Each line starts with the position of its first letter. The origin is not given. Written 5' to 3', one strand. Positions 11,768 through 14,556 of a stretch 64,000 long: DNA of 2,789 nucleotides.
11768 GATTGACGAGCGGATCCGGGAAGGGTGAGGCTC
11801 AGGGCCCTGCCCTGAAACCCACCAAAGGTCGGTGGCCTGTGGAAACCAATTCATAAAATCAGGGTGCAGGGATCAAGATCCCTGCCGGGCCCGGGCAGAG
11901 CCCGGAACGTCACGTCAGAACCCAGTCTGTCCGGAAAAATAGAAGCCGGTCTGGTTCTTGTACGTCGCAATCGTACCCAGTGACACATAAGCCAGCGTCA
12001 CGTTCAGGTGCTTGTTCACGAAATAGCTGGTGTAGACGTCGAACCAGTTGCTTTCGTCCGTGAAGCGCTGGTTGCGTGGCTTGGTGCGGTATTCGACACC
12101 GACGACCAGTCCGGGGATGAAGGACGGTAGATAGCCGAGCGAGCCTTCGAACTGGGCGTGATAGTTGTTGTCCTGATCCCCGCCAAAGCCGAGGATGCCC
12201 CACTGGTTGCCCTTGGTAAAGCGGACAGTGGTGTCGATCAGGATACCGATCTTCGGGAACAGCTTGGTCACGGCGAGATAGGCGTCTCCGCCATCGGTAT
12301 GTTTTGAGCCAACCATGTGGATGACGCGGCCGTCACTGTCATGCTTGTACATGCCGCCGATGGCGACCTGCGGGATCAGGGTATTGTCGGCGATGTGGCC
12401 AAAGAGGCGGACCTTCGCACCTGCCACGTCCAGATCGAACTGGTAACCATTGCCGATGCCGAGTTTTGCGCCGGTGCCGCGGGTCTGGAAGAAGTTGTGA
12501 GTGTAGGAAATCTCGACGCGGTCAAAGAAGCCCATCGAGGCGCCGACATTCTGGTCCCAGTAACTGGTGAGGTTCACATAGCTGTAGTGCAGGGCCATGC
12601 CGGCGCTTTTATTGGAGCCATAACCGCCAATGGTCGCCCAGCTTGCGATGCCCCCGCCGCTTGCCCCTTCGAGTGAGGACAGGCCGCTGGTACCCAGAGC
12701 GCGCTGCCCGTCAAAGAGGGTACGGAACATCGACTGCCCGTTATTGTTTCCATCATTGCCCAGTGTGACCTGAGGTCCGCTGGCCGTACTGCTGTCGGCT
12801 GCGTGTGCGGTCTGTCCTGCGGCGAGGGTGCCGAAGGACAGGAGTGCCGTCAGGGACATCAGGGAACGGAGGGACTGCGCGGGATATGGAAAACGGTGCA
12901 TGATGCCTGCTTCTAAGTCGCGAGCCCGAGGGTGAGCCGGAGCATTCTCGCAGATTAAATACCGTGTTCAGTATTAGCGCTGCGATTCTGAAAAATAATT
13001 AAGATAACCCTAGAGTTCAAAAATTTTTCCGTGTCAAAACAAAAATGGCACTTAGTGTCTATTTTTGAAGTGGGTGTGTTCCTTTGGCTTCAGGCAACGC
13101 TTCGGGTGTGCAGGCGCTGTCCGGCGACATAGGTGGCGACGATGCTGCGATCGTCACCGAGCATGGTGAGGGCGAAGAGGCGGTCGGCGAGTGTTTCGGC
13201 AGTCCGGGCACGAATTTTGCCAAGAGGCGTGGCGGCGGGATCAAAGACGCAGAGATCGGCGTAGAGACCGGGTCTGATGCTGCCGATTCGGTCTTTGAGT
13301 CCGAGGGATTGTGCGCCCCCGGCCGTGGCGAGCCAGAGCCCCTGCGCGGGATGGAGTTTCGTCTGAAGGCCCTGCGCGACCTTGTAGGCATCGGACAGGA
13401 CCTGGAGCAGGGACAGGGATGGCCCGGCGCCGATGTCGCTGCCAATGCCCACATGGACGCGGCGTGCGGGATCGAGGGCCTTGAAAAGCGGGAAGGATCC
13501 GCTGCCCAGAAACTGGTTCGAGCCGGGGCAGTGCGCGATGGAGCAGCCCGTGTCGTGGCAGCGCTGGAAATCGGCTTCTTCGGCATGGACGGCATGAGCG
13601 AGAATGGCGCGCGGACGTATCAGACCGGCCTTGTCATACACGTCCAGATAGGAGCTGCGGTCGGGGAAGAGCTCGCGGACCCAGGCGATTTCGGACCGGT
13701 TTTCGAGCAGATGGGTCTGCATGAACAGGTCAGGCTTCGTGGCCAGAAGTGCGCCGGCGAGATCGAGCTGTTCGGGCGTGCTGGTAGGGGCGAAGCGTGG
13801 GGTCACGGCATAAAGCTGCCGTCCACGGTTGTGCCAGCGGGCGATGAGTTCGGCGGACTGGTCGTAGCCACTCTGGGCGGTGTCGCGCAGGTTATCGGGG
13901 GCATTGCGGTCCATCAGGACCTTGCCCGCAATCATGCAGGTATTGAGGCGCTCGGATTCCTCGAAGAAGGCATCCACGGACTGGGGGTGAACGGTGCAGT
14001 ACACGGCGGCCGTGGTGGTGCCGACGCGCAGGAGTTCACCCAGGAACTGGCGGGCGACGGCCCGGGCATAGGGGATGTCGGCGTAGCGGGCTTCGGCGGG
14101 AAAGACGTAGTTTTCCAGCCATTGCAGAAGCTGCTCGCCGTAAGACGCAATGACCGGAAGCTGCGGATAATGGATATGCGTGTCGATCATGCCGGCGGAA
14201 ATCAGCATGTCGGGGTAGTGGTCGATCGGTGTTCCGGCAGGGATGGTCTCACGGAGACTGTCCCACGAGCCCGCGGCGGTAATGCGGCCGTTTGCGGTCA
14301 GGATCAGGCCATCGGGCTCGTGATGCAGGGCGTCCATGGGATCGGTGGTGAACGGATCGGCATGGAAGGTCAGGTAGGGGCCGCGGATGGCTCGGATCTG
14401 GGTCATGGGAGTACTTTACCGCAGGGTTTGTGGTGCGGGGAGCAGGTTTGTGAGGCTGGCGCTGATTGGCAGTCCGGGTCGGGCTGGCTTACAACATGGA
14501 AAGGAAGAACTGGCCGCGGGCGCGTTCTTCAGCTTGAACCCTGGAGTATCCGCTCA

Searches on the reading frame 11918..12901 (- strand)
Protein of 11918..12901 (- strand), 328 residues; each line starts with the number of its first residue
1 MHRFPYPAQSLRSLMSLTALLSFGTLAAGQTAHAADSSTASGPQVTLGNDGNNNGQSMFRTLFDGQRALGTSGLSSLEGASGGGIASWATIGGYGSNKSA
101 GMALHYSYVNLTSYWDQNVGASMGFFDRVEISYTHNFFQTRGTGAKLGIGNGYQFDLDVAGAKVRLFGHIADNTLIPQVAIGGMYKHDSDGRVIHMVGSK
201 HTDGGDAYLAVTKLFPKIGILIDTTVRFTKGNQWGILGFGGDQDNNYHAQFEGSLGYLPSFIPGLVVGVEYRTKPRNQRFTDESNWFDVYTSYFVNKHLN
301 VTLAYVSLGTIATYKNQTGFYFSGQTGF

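Call 3: search_protein_families(library=pfam, proteins=[window:11918-12901:-], max_evalue=0.01)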
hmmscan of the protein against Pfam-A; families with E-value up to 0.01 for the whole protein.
window:11918-12901:- (328 aa): 1 family
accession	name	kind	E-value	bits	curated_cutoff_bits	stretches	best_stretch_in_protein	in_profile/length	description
PF11231.14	DUF3034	-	1.2e-91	307.2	25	1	71-325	1-255/255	Protein of unknown function (DUF3034)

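Call 4: search_protein_families(library=ncbifam, proteins=[window:11918-12901:-], max_evalue=0.01)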
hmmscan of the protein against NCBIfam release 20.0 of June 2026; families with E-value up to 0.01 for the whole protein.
window:11918-12901:- (328 aa): 0 families

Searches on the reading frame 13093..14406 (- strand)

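Call 3: search_protein_families(library=pfam, proteins=[window:13093-14406:-], max_evalue=0.01)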
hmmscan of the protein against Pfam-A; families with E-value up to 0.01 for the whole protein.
window:13093-14406:- (438 aa): 2 families
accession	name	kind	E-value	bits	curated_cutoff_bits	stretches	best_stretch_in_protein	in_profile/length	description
PF01979.26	Amidohydro_1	-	5.8e-50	170.9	25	1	69-431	2-344/345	Amidohydrolase family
PF07969.17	Amidohydro_3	-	7.9e-09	35.9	29.7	1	347-432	403-471/472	Amidohydrolase family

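Call 4: search_protein_families(library=ncbifam, proteins=[window:13093-14406:-], max_evalue=0.01)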
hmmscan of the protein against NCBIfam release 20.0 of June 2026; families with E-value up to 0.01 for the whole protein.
window:13093-14406:- (438 aa): 29 families (the best 25 are shown)
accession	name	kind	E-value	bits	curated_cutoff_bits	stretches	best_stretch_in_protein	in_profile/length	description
NF006679.0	PRK09228.1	subfamily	1e-183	611.1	351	1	4-435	3-432/433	guanine deaminase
TIGR02967.1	guan_deamin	equivalog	1.5e-172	574.1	375.4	1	28-429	2-401/401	guanine deaminase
NF005557.0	PRK07228.1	equivalog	2.9e-54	184.4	522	1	28-391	17-377/445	5'-deoxyadenosine deaminase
NF006055.0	PRK08203.1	equivalog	1.4e-37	129.3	532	1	25-392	18-394/455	8-oxoguanine deaminase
NF006549.0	PRK09045.1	equivalog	7.4e-36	123.7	540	1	39-389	36-379/444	TRZ/ATZ family hydrolase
NF004701.0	PRK06038.1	equivalog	2.4e-24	85.9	609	1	32-391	23-368/432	N-ethylammeline chlorohydrolase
NF006252.0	PRK08393.1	equivalog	2.8e-22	79.3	617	1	60-393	44-367/424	N-ethylammeline chlorohydrolase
NF009059.0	PRK12393.1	equivalog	1.2e-20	73.7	543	1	39-389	35-395/460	amidohydrolase family protein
NF005211.0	PRK06687.1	equivalog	5.3e-19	68.3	703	1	27-431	16-407/419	TRZ/ATZ family protein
NF006269.1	PRK08418.1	equivalog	2.9e-17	62.5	320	1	206-390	183-376/408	aminofutalosine deaminase family hydrolase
NF004801.0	PRK06151.1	subfamily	7.4e-17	61.3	416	1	179-431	187-436/491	chlorohydrolase family protein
NF012037.0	PRK15493.1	equivalog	4.4e-14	52.1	779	1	69-395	57-378/435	bifunctional S-methyl-5'-thioadenosine deaminase/S-adenosylhomocysteine deaminase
NF006681.0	PRK09229.1-2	equivalog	1.1e-13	50.8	362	1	221-431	223-423/451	formimidoylglutamate deiminase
NF006056.0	PRK08204.1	subfamily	2.3e-12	46.5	391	1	252-391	232-382/449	hypothetical protein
TIGR02022.1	hutF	equivalog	6.7e-10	38.3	413.05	1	261-431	261-429/455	formimidoylglutamate deiminase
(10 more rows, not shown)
